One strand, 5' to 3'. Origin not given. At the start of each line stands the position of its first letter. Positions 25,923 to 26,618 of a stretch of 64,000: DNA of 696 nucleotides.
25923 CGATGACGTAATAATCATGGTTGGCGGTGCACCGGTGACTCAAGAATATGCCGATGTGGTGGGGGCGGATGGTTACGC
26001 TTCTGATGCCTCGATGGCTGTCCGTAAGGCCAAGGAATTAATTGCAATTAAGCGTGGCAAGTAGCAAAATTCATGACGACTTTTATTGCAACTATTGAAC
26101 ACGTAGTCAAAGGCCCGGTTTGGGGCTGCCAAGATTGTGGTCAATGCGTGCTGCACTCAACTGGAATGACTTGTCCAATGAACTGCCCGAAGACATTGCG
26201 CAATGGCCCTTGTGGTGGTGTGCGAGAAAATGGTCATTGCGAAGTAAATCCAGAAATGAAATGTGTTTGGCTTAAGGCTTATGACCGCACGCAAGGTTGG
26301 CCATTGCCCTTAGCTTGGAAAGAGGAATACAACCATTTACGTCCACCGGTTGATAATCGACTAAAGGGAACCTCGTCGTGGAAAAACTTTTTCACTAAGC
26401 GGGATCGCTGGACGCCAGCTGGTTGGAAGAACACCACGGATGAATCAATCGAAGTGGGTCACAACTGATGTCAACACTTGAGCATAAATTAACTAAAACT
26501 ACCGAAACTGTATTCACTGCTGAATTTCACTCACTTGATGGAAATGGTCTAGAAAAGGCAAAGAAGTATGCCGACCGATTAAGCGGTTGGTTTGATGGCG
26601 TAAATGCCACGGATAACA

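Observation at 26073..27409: Acetogen-type MetV/MetF pair placed to run in the oxidative direction, with an unknown electron acceptor and NuoEF-like FdsGB in the same operon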

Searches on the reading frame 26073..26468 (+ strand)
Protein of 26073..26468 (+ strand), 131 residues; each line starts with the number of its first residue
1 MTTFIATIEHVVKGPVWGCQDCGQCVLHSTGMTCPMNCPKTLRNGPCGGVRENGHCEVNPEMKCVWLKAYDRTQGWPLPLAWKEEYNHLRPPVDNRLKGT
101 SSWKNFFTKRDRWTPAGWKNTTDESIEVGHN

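Call 3: search_protein_families(library=pfam, proteins=[window:26073-26468:+])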
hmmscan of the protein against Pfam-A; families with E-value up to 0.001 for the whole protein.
window:26073-26468:+ (131 aa): 1 family
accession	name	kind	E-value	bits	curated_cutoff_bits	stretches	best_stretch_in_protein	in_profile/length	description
PF12225.13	DUF5981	-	1.9e-25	88.8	23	1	4-74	7-77/95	Methylene-tetrahydrofolate reductase C terminal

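Call 4: search_protein_families(library=ncbifam, proteins=[window:26073-26468:+])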
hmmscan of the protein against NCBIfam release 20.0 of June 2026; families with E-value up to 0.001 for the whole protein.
window:26073-26468:+ (131 aa): 0 families

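Call 18: search_solved_structures(query=window:26073-26465:+, max_evalue=10, show_alignments=2)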
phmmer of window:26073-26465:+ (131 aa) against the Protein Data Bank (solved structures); distinct sequences matched with E-value up to 10: 1.
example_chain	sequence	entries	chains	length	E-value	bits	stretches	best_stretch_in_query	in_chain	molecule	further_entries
6rwc_A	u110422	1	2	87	0.17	15.2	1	12-59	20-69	chicken beta-microseminoprotein-like 3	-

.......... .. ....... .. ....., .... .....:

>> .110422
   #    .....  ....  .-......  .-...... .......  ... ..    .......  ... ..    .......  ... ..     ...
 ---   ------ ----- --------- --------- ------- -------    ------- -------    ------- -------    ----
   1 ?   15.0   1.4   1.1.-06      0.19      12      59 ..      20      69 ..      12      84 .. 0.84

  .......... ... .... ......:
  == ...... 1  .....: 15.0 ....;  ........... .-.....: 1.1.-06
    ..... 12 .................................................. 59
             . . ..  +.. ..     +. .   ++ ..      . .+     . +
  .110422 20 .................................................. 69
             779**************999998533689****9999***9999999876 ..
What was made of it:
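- Tried and rejected: Solved structure of MetV: the sequence search of the PDB returned only a chance hit (E=0.17, call 18).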

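Call 23: find_homologous_proteins(query=window:26073-26465:+)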
Query window:26073-26465:+ (131 aa): 5273 proteins with E <= 0.001 among 5274 candidates; the best 120 are listed.
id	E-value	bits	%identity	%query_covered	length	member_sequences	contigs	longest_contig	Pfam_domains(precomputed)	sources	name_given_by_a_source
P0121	8.6e-83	294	91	100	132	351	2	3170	PF12225.14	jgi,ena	-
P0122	6.0e-82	291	91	98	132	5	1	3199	PF12225.14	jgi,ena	-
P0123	4.0e-72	259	82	95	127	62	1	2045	PF12225.14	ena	-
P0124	3.6e-69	250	78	95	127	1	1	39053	PF12225.14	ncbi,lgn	ncbi:MAG: methylenetetrahydrofolate reductase C-terminal domain-containing protein [Actinomycetes ba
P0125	5.7e-69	249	81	95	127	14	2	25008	PF12225.14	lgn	-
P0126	6.5e-69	249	79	95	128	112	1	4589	PF12225.14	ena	-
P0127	2.3e-67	244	78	93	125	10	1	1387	PF12225.14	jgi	-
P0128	4.2e-67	243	80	95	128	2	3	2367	PF12225.14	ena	-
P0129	8.5e-67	242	77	98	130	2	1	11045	PF12225.14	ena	-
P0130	3.6e-66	240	75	94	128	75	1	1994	PF12225.14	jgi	-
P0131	7.7e-66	239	75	94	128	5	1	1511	PF12225.14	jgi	jgi:hypothetical protein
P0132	6.2e-65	236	79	92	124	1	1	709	PF12225.14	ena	-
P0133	1.5e-63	231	73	95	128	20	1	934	PF12225.14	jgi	-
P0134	1.7e-63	231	76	89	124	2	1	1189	PF12225.14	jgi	jgi:hypothetical protein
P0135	2.8e-62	227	75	92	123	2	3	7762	PF12225.14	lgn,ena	-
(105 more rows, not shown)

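Call 26: search_dna_similar(query=window:26073-26465:+, collection=plasmids, mode=protein, max_rows=30, rows=spread)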
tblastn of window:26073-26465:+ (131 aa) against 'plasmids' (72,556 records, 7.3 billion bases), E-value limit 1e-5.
Records with a match: 36; places in all: 36; records where one place covers at least 80% of the query: 1.
Best place of each record, by identity: <60% 36.
By first word of the organism name: Acinetobacter 24; Sinorhizobium 4; Paracoccus 3; Azoarcus 1; Paracoccaceae 1; Shinella 1; Acetoanaerobium 1; Burkholderia 1.
By predicted mobility (MOB-suite, as given by PLSDB): mobilizable 23; non-mobilizable 11; conjugative 2.
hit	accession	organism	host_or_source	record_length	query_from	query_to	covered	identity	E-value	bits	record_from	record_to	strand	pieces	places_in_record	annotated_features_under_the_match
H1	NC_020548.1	Azoarcus sp. KH32C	-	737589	1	103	79%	52.4%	1e-28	115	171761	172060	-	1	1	methylenetetrahydrofolate reductase C-terminal domain-containing ...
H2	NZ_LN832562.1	Paracoccus aminovorans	-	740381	5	103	76%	54.5%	7e-28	113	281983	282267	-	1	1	methylenetetrahydrofolate reductase C-terminal domain-containing ...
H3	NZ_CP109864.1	Paracoccus aminovorans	bacteria,human fecal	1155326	5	103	76%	54.5%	8e-28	113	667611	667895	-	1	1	record has no annotation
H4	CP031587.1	Paracoccaceae bacterium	Isolate culture,marine surface water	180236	5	103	76%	52.0%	2e-28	115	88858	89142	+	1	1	hypothetical protein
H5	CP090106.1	Sinorhizobium meliloti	Medicago,Cell culture,Plant nodule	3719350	5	103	76%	50.5%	5e-26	108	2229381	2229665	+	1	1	methylenetetrahydrofolate reductase C-terminal domain-containing ...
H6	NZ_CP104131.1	Sinorhizobium sp. K101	Phaseolus vulgaris,cell ...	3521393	5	103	76%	50.5%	8e-26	107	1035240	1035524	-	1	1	none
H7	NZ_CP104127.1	Sinorhizobium sp. M103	Phaseolus vulgaris,cell ...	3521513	5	103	76%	50.5%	8e-26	107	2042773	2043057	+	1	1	none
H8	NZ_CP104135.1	Sinorhizobium sp. C101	Phaseolus vulgaris,cell ...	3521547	5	103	76%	50.5%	8e-26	107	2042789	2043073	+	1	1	none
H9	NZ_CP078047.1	Acinetobacter lwoffii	whole organism,bedside rail in hospital ...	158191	9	107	76%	41.6%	2e-10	64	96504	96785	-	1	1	methylenetetrahydrofolate reductase C-terminal domain-containing ...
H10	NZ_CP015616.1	Acinetobacter schindleri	cell culture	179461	9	107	76%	40.8%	2e-11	67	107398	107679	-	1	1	methylenetetrahydrofolate reductase C-terminal domain-containing ...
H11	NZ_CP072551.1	Acinetobacter lwoffii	chickens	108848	9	107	76%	40.8%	6e-11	65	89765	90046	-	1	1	methylenetetrahydrofolate reductase C-terminal domain-containing ...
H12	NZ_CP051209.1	Acinetobacter sp. NEB149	cell culture,R.J.Roberts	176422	9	107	76%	40.8%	7e-11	65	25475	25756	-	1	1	none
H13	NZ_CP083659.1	Acinetobacter variabilis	-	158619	9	107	76%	40.8%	8e-11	65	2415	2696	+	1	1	methylenetetrahydrofolate reductase C-terminal domain-containing ...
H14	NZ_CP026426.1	Acinetobacter sp. ACNIH1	-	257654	9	107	76%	40.8%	8e-11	65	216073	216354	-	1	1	methylenetetrahydrofolate reductase C-terminal domain-containing ...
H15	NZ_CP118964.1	Acinetobacter lwoffii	Type strain bacterial culture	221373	9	107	76%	40.8%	9e-11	65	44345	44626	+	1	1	methylenetetrahydrofolate reductase C-terminal domain-containing ...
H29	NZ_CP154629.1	Acetoanaerobium noterae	cell culture,Sludge of a digestion ...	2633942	2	74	56%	44.6%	4e-9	60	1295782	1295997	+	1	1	none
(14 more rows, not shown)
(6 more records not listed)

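Call 27: get_annotated_region(hit=H5, flank=12000)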
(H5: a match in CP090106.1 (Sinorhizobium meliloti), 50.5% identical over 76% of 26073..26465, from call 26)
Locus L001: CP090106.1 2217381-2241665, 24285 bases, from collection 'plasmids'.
description: Sinorhizobium meliloti strain Ak57 plasmid pSymB, complete sequence
organism: Sinorhizobium meliloti (NCBI taxid 382)
taxonomy: Bacteria; Pseudomonadota; Alphaproteobacteria; Hyphomicrobiales; Rhizobiaceae; Sinorhizobium; Sinorhizobium meliloti
host: -; source: Medicago,Cell culture,Plant nodule; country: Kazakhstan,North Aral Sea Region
typing (MOB-suite, as given by PLSDB): non-mobilizable
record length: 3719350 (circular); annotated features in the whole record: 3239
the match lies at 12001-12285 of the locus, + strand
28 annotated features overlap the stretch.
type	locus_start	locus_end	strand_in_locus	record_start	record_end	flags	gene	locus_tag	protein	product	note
CDS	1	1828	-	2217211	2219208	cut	-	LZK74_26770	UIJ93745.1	acyltransferase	-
CDS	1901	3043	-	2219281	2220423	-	-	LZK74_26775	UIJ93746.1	pyridoxal phosphate-dependent aminotransferase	-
CDS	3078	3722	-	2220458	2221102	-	-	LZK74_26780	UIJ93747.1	PAS domain-containing protein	-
CDS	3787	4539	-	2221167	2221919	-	-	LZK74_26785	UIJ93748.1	phosphodiester glycosidase family protein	-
CDS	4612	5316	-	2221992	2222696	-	-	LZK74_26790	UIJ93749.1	ferredoxin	-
CDS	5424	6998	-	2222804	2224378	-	-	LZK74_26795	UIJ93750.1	trimethylamine methyltransferase family protein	-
CDS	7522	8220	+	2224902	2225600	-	-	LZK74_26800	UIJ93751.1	cobalamin-binding protein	-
CDS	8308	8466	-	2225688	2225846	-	-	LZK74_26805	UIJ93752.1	entericidin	-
CDS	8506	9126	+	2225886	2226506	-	-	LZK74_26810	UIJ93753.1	DUF1638 domain-containing protein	-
CDS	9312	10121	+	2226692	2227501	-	-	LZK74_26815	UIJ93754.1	formyl transferase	-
CDS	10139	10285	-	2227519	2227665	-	-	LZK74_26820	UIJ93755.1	entericidin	-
CDS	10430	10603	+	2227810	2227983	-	-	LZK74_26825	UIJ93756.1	hypothetical protein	-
CDS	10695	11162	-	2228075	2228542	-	-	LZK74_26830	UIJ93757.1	BA14K family protein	-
CDS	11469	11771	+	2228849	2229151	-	-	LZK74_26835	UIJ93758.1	virulence factor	-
CDS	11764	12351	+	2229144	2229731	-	-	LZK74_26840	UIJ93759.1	methylenetetrahydrofolate reductase C-terminal domain-containing protein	-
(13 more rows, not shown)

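Call 28: get_annotated_region(hit=H2, flank=12000)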
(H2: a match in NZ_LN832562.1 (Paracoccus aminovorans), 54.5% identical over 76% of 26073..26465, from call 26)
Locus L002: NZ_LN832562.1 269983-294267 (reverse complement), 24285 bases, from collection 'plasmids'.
description: Paracoccus aminovorans isolate JCM7685 plasmid IV, complete sequence
organism: Paracoccus aminovorans (NCBI taxid 34004)
taxonomy: Bacteria; Pseudomonadota; Alphaproteobacteria; Rhodobacterales; Paracoccaceae; Paracoccus; Paracoccus aminovorans
host: -; source: -; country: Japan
typing (MOB-suite, as given by PLSDB): non-mobilizable; replicon rep_cluster_746
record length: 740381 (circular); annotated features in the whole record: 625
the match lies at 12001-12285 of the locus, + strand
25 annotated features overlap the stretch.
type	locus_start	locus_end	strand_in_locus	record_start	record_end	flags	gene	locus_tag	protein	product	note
CDS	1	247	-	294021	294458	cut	-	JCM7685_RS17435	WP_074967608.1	Rrf2 family transcriptional regulator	-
CDS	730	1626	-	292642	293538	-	-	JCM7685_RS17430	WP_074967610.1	bestrophin family protein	-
CDS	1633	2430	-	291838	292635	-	-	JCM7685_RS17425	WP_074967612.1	family 1 encapsulin nanocompartment shell protein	-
CDS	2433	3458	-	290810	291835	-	-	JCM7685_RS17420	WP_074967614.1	Dyp-type peroxidase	-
CDS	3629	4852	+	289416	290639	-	-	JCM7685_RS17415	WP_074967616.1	GTP-binding protein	-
CDS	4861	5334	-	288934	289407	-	-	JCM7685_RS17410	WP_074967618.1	Lrp/AsnC family transcriptional regulator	-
CDS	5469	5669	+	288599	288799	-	-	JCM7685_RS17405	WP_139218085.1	hypothetical protein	-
CDS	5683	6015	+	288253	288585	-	-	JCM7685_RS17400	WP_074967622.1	hypothetical protein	-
CDS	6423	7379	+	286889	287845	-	-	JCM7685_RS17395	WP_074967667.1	GlxA family transcriptional regulator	-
CDS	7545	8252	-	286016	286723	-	-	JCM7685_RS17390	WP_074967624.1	hypothetical protein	-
CDS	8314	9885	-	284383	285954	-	-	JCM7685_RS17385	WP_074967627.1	trimethylamine methyltransferase family protein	-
CDS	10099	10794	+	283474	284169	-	-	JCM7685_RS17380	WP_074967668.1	B12-binding domain-containing protein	-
CDS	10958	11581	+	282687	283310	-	-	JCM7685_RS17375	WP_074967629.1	DUF1638 domain-containing protein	-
CDS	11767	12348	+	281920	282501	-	-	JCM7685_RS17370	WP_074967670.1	methylenetetrahydrofolate reductase C-terminal domain-containing protein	-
CDS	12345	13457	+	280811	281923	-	-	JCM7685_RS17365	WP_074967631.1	methylenetetrahydrofolate reductase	-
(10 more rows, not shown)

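Call 32: search_protein_representatives(protein=window:26073-26465:+)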
Query: 131 residues. Proteins with E-value up to 0.001 (for the whole library): 1106; up to 1e-10: 503; up to 1e-30: 31. The best 150 are listed.
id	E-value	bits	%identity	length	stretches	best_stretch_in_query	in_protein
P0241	3.9e-49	182.9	62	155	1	1-122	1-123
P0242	5.6e-46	172.6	70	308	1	5-119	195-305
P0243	1.4e-45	171.4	68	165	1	4-118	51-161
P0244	3.9e-45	169.9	74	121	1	5-95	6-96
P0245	3.0e-44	167.0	92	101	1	36-109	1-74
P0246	2.5e-42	160.8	74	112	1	37-123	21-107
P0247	8.8e-40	152.5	62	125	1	3-121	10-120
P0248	1.6e-39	151.7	68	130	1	3-98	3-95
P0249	7.5e-39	149.5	74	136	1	22-118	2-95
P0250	9.2e-39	149.2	70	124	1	5-92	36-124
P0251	1.4e-36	142.2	54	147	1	7-119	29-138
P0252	4.2e-36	140.6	59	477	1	6-112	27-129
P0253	4.8e-36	140.4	64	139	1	4-102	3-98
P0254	9.7e-36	139.4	57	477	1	5-112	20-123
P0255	2.5e-35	138.0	54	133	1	5-119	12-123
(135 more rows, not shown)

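Call 34: find_related_loci(query=A1, collection=genome_contigs, flank=10000)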
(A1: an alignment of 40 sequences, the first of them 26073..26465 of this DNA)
Query A1 (131 aa) in genome_contigs; peptide patterns used: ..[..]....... (x = any residue, [..] = any of these).
600 stretches matched a pattern (row limit reached: there are more); 600 encode a relative of the query (tblastn E <= 1e-3); the best 80 are kept; 80 distinct loci.
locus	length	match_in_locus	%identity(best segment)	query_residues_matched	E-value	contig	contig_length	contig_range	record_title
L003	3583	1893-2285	95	1-131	6e-85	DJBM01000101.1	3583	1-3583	MAG TPA_asm: Actinobacteria bacterium UBA5976 UBA5976_contig_31677, whole genome shotgun sequence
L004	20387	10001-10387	92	1-129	1e-80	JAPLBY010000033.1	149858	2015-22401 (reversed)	MAG: Actinomycetota bacterium isolate LacPavin_0818_WC45_MAG_48_15 LacPavin_0818_WC45_scaffold_301807, whole genome shot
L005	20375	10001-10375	78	1-125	2e-68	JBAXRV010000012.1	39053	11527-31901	MAG: Actinomycetes bacterium isolate ELA592 MAG592_12, whole genome shotgun sequence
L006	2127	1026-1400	80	1-125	2e-69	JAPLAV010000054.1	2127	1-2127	MAG: Actinomycetota bacterium isolate LacPavin_0818_WC55_MAG_39_16 LacPavin_0818_WC55_scaffold_151918, whole genome shot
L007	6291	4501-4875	78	1-125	8e-67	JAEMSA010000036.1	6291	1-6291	MAG: Candidatus Nanopelagicales bacterium isolate SupBloom_Metag_030 Bloom_2_NODE_8195_length_6291_cov_7.655869, whole g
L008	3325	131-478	77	5-119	2e-58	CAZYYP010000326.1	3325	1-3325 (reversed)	MAG TPA_asm: uncultured Gaiellales bacterium isolate binchicken_co54_467 genome assembly, contig: NODE_59266_length_3325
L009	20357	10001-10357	72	1-118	8e-58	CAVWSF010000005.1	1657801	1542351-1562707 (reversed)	MAG: uncultured Actinomycetes bacterium isolate MFD04944.bin.1.18 genome assembly, contig: contig_58374, whole genome sh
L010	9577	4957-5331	68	1-125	2e-57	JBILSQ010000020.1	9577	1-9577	MAG: Candidatus Planktophila sp. isolate ME2018-07-03_3300044637_group8_bin125 Rohwer_bin335_scaffold_5394_c1, whole gen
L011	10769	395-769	68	1-125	2e-57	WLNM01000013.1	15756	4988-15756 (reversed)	MAG: Actinomycetota bacterium isolate UFOp-RH-23may17-1317 RH-23may17-1317-c13, whole genome shotgun sequence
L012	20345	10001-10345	71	4-118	5e-57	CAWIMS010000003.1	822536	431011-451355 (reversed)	MAG: uncultured Actinomycetota bacterium isolate MFD04944.bin.1.282 genome assembly, contig: contig_23664, whole genome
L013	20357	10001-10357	68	1-119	3e-56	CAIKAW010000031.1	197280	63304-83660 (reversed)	uncultured bacterium isolate Umea_bin-01319 genome assembly, contig: bin-01319:031/108, whole genome shotgun sequence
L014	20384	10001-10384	66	1-126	3e-56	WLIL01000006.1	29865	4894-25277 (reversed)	MAG: Actinomycetota bacterium isolate UFOp-RH-14apr17-157 RH-14apr17-157-c6, whole genome shotgun sequence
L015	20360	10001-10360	68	1-120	3e-56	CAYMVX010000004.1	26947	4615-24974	MAG TPA_asm: uncultured Actinomycetes bacterium isolate ERP107066_co1_415 genome assembly, contig: NODE_591_length_26947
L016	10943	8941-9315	67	1-125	4e-56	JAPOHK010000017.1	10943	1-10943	MAG: Candidatus Planktophila limnetica isolate bin7 k141_3692066_length_10943_cov_102.0000, whole genome shotgun sequenc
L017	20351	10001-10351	67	4-123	5e-56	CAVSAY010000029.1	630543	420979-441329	MAG: uncultured Solirubrobacterales bacterium isolate MFD05841.bin.2.125 genome assembly, contig: contig_6227, whole gen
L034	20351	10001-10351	66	1-119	2e-53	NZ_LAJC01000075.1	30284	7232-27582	Allosalinactinospora lopnorensis strain CA15-2 contig00075, whole genome shotgun sequence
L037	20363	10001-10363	66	1-120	6e-53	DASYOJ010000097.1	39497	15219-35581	MAG TPA_asm: Candidatus Nanopelagicales bacterium isolate SMAG_U4426 k141_29064, whole genome shotgun sequence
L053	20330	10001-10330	68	5-118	7e-50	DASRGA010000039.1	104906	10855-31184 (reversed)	MAG TPA_asm: Gaiellaceae bacterium isolate SMAG_U10046 k141_2227197, whole genome shotgun sequence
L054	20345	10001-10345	65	4-121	6e-50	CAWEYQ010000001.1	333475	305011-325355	MAG: uncultured Solirubrobacterales bacterium isolate MFD06085.bin.2.78 genome assembly, contig: contig_10243, whole gen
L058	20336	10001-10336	64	4-118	1e-48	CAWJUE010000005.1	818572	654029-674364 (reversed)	MAG: uncultured Solirubrobacteraceae bacterium isolate MFD09603.bin.2.8 genome assembly, contig: contig_32139, whole gen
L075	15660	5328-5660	54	5-118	2e-40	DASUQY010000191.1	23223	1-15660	MAG TPA_asm: Actinomycetota bacterium isolate SMAG_U1693 k141_98081, whole genome shotgun sequence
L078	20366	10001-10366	50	1-125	2e-40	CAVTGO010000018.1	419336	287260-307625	MAG: uncultured Actinomycetes bacterium isolate MFD09206.bin.3.351 genome assembly, contig: contig_9691, whole genome sh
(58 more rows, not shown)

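Call 37: search_protein_families(library=pfam, proteins=[L037:18998-19960:+, L054:18363-20345:-, L058:18290-19048:-, L053:18155-19168:+], max_evalue=0.00001)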
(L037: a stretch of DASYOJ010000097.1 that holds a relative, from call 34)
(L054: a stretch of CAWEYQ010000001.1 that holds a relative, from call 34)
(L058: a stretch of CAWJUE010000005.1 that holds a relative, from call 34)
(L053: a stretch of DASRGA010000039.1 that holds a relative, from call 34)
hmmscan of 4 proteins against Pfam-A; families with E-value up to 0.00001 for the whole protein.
L037:18998-19960:+ (320 aa): 2 families
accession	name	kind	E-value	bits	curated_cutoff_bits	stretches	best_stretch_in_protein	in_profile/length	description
PF00766.25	ETF_alpha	-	5.7e-34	116.4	27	1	196-275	2-81/81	Electron transfer flavoprotein FAD-binding domain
PF01012.27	ETF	-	3.5e-30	105.6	26.7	1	3-174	2-180/181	Electron transfer flavoprotein domain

L054:18363-20345:- (660 aa): 9 families
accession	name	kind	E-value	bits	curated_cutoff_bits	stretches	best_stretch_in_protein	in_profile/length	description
PF02754.22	CCG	-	5.5e-16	58.9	20.6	1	504-589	1-84/85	Cysteine-rich domain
PF13183.11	Fer4_8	-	3.5e-11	43.9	27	1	370-438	4-68/68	4Fe-4S dicluster domain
PF13237.11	Fer4_10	-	1.3e-10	41.4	25.5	1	367-435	5-53/53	4Fe-4S dicluster domain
PF13187.11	Fer4_9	-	4.5e-10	39.8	27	1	371-437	2-50/52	4Fe-4S dicluster domain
PF12838.12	Fer4_7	-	2e-07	31.8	27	1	370-437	1-51/52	4Fe-4S dicluster domain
PF12797.12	Fer4_2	-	8.9e-07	28.9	24.5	0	370-383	9-22/22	4Fe-4S binding domain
PF13534.11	Fer4_17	-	1.1e-06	29.5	22.2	1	370-438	1-60/61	4Fe-4S dicluster domain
PF13484.11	Fer4_16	-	1.4e-06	29.4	30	1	371-436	2-65/66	4Fe-4S double cluster binding domain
PF00037.32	Fer4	-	6.8e-06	26.1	21.1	0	371-383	8-20/24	4Fe-4S binding domain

L058:18290-19048:- (252 aa): 1 family
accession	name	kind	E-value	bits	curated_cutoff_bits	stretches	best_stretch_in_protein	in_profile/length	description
PF01012.27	ETF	-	9.5e-30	104.2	26.7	1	30-206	8-177/181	Electron transfer flavoprotein domain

L053:18155-19168:+ (337 aa): 1 family
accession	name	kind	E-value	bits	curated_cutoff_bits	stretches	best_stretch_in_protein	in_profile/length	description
PF02574.22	S-methyl_trans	-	9.2e-62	209.9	22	1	61-335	1-283/283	Homocysteine S-methyltransferase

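Call 38: get_annotated_region(hit=H29, flank=9000)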
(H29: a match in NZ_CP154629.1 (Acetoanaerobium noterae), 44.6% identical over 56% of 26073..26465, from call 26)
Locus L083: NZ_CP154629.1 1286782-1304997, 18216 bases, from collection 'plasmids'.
description: Acetoanaerobium noterae strain DSL2 plasmid pTPELB2, complete sequence
organism: Acetoanaerobium noterae (NCBI taxid 745369)
taxonomy: Bacteria; Bacillota; Clostridia; Peptostreptococcales; Filifactoraceae; Acetoanaerobium; Acetoanaerobium noterae
host: -; source: cell culture,Sludge of a digestion tower of a wastewater treatment plant; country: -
typing (MOB-suite, as given by PLSDB): non-mobilizable
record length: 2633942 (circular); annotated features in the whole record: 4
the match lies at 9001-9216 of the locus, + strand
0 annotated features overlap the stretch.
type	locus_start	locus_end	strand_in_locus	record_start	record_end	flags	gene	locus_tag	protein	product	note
